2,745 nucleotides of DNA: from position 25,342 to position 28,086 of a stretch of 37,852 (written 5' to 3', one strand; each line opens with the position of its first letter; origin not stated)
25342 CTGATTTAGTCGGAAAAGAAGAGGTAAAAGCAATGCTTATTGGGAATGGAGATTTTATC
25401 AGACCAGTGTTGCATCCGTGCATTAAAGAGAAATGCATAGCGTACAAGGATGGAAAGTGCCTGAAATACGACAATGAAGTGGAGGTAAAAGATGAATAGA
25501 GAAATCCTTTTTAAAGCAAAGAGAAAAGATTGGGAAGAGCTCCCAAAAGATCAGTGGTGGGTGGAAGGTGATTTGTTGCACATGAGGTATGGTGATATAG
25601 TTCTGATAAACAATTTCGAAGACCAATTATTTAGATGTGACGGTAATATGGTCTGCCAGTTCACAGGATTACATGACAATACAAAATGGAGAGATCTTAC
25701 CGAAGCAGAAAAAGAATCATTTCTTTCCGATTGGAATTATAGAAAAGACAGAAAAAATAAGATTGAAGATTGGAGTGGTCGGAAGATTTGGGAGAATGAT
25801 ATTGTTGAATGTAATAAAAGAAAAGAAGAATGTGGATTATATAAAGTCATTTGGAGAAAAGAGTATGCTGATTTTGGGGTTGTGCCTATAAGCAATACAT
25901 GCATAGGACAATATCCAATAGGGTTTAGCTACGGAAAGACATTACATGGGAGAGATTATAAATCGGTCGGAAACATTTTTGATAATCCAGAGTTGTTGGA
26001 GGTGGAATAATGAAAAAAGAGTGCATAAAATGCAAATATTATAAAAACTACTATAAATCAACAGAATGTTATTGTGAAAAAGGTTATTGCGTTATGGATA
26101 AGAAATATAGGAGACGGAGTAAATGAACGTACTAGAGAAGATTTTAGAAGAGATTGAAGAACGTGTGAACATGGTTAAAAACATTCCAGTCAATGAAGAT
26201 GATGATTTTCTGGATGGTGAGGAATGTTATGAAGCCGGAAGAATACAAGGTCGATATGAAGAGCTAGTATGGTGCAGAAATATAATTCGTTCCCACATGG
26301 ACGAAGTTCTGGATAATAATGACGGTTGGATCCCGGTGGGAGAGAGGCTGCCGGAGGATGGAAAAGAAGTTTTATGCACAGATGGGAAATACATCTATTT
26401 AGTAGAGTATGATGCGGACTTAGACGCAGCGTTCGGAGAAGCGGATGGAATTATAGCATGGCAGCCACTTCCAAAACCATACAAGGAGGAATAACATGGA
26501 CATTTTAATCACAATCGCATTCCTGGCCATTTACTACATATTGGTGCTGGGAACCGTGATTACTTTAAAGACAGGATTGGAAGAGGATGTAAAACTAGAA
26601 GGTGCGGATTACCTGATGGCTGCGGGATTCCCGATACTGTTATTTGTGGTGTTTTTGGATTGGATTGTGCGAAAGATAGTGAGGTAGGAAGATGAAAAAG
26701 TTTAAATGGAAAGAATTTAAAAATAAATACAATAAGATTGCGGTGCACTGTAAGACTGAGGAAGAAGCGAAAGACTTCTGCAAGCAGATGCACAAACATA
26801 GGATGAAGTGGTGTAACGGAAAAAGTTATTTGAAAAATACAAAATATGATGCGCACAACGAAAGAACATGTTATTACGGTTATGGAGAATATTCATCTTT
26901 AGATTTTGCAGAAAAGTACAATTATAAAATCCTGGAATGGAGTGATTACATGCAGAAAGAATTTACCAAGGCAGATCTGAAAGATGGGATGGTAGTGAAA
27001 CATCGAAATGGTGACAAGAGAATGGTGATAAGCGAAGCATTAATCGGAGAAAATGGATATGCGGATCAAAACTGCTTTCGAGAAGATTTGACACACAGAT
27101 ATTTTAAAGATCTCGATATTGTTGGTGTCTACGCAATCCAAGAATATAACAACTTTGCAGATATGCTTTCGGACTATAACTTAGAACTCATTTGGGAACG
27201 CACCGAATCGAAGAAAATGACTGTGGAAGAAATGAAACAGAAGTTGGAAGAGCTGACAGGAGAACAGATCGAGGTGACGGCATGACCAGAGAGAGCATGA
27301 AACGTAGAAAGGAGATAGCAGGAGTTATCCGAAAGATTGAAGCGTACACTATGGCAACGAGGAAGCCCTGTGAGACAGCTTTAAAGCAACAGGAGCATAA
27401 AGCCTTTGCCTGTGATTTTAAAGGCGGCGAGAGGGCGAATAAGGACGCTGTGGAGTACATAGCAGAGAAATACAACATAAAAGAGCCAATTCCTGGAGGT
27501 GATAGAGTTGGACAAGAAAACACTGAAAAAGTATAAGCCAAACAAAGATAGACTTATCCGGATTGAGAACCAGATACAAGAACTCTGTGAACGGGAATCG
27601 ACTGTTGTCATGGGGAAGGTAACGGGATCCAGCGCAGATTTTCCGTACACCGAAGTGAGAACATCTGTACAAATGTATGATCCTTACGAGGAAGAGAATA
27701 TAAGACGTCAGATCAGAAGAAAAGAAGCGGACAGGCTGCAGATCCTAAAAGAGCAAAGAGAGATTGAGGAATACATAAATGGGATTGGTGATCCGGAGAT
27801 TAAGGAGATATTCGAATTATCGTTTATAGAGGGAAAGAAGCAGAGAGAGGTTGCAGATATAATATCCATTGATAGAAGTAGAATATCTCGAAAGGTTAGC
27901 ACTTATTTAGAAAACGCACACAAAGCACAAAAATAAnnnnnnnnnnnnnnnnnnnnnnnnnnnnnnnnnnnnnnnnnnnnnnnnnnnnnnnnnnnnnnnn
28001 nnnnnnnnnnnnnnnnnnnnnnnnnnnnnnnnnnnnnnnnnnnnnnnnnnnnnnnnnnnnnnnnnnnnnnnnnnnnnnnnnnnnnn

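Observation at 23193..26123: Putative anti-restriction island: orphan C5 cytosine methyltransferase, Lar-like protein and four or more tiny cysteine-rich proteins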

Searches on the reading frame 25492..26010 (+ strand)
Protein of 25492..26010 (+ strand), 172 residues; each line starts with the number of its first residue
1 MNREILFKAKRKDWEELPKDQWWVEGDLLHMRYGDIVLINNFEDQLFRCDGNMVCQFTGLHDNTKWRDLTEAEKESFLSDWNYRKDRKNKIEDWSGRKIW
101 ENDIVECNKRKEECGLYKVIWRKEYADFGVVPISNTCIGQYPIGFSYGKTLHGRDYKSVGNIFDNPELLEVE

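Call 3: search_protein_families(library=pfam, proteins=[window:25492-26010:+], max_evalue=0.1)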
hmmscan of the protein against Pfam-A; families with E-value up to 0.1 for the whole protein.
window:25492-26010:+ (172 aa): 1 family
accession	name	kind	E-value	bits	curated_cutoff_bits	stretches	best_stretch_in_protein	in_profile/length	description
PF09643.15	YopX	-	1.9e-09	38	22.4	1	92-170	57-128/128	YopX protein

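Call 4: search_protein_families(library=phrogs, proteins=[window:25492-26010:+], max_evalue=0.01)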
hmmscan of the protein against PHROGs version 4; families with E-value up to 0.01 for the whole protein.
window:25492-26010:+ (172 aa): 2 families
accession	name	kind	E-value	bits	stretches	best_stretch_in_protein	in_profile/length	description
phrog_8684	-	unknown function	3.8e-14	54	1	1-171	1-162/164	-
phrog_98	-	unknown function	9.2e-14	52.4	1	1-172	24-153/208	-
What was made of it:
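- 25492..26010 (+): YopX-family protein, 172 aa. PF09643 1.9e-9, phrog_8684 and phrog_98 (calls 3, 4).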

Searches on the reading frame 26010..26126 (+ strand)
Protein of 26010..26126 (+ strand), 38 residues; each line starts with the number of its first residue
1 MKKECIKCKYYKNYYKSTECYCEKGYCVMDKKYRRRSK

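Call 3: search_protein_families(library=pfam, proteins=[window:26010-26126:+], max_evalue=0.1)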
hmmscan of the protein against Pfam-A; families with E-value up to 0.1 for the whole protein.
window:26010-26126:+ (38 aa): 0 families

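Call 4: search_protein_families(library=phrogs, proteins=[window:26010-26126:+], max_evalue=0.01)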
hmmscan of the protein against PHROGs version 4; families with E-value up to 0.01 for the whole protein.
window:26010-26126:+ (38 aa): 0 families

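Call 51: search_protein_families(library=pfam, proteins=[window:26010-26123:+], max_evalue=1)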
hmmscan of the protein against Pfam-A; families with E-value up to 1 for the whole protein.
window:26010-26123:+ (38 aa): 0 families
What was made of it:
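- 26010..26126 (+): 38-aa Cys5 protein with a basic tail (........). Function unknown. No family match (calls 3, 4, 51).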

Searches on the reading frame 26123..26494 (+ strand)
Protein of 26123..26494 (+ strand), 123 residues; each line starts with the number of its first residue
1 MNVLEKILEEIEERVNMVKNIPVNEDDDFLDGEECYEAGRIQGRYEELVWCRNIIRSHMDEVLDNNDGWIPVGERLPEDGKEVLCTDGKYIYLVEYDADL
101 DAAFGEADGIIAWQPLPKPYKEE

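Call 3: search_protein_families(library=pfam, proteins=[window:26123-26494:+], max_evalue=0.1)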
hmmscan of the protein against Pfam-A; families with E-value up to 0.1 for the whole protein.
window:26123-26494:+ (123 aa): 2 families
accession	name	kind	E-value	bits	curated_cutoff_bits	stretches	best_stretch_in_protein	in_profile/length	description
PF04448.17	DUF551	-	1.5e-05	26.2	22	1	68-119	1-66/68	Protein of unknown function (DUF551)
PF07765.17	KIP1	-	0.084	13.4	33.9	0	4-40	16-52/74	KIP1-like protein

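Call 4: search_protein_families(library=phrogs, proteins=[window:26123-26494:+], max_evalue=0.01)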
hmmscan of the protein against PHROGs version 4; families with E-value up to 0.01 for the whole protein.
window:26123-26494:+ (123 aa): 4 families
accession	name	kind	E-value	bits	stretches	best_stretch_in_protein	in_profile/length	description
phrog_15198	-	unknown function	5.1e-17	63.3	2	1-103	1-118/159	-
phrog_924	-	unknown function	1.5e-11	45.4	1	48-123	72-153/267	-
phrog_60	-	unknown function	1.5e-09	39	1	66-123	220-282/461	-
phrog_7704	-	unknown function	9.1e-06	26.7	1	64-123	102-172/173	-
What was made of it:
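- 26123..26494 (+): DUF551 protein, 123 aa. It is the next member of the same accessory array, just outside the finding's range. PF04448 1.5e-5, phrog_15198 5e-17 (calls 3, 4).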

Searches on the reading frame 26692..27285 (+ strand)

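Call 3: search_protein_families(library=pfam, proteins=[window:26692-27285:+], max_evalue=0.1)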
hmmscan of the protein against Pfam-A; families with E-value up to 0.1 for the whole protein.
window:26692-27285:+ (197 aa): 2 families
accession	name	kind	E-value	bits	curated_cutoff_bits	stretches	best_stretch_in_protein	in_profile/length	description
PF14684.11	Tricorn_C1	-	0.0023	18.2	24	1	1-34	25-58/59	Tricorn protease C1 domain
PF14560.12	Ubiquitin_2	-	0.0072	17.2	23.1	1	166-191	14-39/86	Ubiquitin-like domain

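Call 4: search_protein_families(library=phrogs, proteins=[window:26692-27285:+], max_evalue=0.01)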
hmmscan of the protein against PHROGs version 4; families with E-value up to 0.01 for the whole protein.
window:26692-27285:+ (197 aa): 0 families

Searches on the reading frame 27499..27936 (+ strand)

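Call 12: search_protein_families(library=pfam, proteins=[window:27499-27936:+], max_evalue=0.01)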
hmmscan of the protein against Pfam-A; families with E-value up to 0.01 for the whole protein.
window:27499-27936:+ (145 aa): 3 families
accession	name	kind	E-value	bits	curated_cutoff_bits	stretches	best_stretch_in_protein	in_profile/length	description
PF04545.22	Sigma70_r4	-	0.00039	20.3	24.1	1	99-133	7-41/50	Sigma-70, region 4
PF07374.17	DUF1492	-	0.0017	18.9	21.5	1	76-129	35-88/100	Protein of unknown function (DUF1492)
PF08281.18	Sigma70_r4_2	-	0.0018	18.3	25.7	0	102-131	16-45/54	Sigma-70, region 4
